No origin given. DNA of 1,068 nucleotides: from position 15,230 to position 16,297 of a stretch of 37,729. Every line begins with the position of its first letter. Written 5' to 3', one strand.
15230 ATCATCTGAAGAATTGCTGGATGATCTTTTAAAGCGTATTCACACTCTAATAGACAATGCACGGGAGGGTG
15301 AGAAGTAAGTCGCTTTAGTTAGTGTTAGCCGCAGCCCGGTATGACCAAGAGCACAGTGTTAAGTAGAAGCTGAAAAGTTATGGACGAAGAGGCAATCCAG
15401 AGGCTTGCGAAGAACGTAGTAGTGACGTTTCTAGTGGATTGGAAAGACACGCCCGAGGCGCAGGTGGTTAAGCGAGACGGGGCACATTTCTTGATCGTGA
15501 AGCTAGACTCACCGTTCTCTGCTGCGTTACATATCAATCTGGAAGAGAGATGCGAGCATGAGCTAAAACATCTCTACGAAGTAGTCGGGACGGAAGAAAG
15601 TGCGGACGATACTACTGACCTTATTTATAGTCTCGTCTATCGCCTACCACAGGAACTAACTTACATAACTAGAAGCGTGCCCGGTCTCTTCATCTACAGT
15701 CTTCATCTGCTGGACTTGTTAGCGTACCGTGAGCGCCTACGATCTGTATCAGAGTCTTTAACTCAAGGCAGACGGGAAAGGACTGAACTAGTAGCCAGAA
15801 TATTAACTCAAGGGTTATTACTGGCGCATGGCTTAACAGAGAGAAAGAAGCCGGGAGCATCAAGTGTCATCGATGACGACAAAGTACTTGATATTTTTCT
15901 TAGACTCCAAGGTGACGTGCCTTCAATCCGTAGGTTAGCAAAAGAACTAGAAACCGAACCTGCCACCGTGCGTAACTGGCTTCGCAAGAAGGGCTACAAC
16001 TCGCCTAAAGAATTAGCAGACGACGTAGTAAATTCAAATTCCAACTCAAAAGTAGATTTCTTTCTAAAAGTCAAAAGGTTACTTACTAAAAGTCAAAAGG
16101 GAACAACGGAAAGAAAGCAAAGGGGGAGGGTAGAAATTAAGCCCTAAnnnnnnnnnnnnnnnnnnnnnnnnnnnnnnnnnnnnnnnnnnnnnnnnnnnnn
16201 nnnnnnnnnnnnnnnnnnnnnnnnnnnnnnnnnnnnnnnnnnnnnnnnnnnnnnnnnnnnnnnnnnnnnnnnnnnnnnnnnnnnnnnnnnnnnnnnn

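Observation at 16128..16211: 33-bp near-perfect inverted repeat at the boundary of the low-GC island and the replication module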

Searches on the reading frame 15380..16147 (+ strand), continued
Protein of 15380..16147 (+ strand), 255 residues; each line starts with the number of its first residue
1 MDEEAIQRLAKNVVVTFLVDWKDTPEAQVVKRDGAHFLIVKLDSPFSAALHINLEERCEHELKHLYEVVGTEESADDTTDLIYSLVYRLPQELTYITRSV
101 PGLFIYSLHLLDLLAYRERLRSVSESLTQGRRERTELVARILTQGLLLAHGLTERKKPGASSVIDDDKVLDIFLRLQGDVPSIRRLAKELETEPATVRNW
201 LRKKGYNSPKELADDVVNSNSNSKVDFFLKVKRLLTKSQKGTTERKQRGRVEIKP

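Call 91: find_encoding_contigs(protein=P0016, flank=2500, max_places=2)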
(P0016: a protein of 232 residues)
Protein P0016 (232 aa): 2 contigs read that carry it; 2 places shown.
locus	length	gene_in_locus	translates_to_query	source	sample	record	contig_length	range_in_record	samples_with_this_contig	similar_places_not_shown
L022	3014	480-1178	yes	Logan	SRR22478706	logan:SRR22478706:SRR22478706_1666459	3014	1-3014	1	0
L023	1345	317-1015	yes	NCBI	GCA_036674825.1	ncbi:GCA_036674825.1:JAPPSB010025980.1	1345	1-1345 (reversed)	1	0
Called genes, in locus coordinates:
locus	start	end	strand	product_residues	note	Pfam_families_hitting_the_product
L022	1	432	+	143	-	?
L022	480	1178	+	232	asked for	-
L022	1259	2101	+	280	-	-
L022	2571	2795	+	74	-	-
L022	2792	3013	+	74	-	?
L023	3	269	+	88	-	?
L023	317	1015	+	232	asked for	-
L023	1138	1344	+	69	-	?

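Call 101: search_dna_similar(query=window:15380-16147:+, collection=phages, mode=protein, max_evalue=0.001, max_rows=10)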
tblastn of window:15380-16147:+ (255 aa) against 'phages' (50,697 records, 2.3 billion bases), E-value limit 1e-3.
No match.

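Call 102: fold_search(model_id=the predicted structure, library=viral)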
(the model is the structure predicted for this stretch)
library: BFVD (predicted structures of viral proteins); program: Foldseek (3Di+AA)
matches with E <= 10: 1094; with E <= 0.001: 0
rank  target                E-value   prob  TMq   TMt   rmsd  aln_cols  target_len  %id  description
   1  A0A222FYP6            2.1e-02  0.69  0.15  0.24  13.4       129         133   13  PIIIa (Fragment) [Marten adenovirus type 1]
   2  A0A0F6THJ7            5.8e-02  0.35  0.12  0.23  14.6        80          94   19  Uncharacterized protein [Sinorhizobium phage phiM9]
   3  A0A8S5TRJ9            7.8e-02  0.12  0.11  0.13  21.6       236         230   13  Uncharacterized protein [Siphoviridae sp. ct1SN28]
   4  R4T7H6                9.8e-02  0.44  0.14  0.15  17.6       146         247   20  (no name in the UniProt tables at hand)
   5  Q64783                1.0e-01  0.23  0.16  0.14  17.8       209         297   13  Viral envelope protein (Fragment) [Fowl adenovirus A serotype 1 (strain CELO / Phelps)]
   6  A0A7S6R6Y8            1.1e-01  0.92  0.11  0.44   5.9        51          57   24  Uncharacterized protein [Rhizobium phage Pasto]
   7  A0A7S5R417            1.3e-01  0.82  0.10  0.41   7.0        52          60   21  (no name in the UniProt tables at hand)
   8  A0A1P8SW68            1.5e-01  0.15  0.15  0.08  18.5       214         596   13  PIIIb capsid protein [psittacine adenovirus 4]
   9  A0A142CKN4            1.7e-01  0.11  0.10  0.14  19.1       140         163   12  (no name in the UniProt tables at hand)
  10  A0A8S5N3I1            1.8e-01  0.54  0.15  0.20  17.1       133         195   23  Transposase [Podoviridae sp. ctzMH52]
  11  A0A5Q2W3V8            2.3e-01  0.30  0.13  0.14  11.4        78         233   23  (no name in the UniProt tables at hand)
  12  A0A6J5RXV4            2.3e-01  0.14  0.11  0.22  10.8        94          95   15  Uncharacterized protein [uncultured Caudovirales phage]
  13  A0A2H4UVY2            2.8e-01  0.15  0.13  0.16  18.5       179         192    9  SNARE (Soluble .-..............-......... factor attachment protein receptor) protein [Bodo saltans virus]
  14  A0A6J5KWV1            2.8e-01  0.11  0.16  0.10  16.6       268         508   12  Nudix_Hydrolase domain containing protein [uncultured Caudovirales phage]
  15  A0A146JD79            2.9e-01  0.96  0.12  0.65   1.6        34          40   20  (no name in the UniProt tables at hand)
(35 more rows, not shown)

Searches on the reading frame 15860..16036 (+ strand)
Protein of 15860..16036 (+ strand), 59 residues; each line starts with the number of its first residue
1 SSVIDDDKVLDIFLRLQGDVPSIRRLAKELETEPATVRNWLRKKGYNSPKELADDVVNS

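Call 111: search_protein_families(library=pfam, proteins=[window:15860-16036:+], max_evalue=5)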
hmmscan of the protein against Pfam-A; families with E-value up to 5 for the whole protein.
seq(59 aa): 11 families
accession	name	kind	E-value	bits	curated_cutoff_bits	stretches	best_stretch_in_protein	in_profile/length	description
PF03374.19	ANT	-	0.028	15.2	25.3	1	21-47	24-50/108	Phage antirepressor protein KilAC domain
PF15943.11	YdaS_toxin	-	0.031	14.5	30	1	24-45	12-34/65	Bacterial toxin YdaS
PF13411.12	MerR_1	-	0.054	14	21.6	1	22-50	2-30/69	MerR HTH family regulatory protein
PF13518.12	HTH_28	-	0.068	13.7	25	1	12-43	5-35/52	Helix-turn-helix domain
PF07308.18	DUF1456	-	0.078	13.6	27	1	28-57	26-55/68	Protein of unknown function (DUF1456)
PF01325.25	Fe_dep_repress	-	0.097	13.3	26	1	17-43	17-45/60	Iron dependent repressor, N-terminal DNA binding domain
PF01527.26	HTH_Tnp_1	-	0.12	13.1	24.1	1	22-44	25-47/75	Transposase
PF21214.3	SelB_WH_2nd_bact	-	0.14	12.5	27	1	19-43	19-43/59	Selenocysteine-specific elongation factor, winged helix domain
PF13730.12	HTH_36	-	0.15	12.3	25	1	21-43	26-48/55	Helix-turn-helix domain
PF16123.11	HAGH_C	-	0.17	12.7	25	1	2-43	40-78/83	Hydroxyacylglutathione hydrolase C-terminus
PF13551.12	HTH_29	-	0.19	12.3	28.1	1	18-42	10-34/64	Winged helix-turn helix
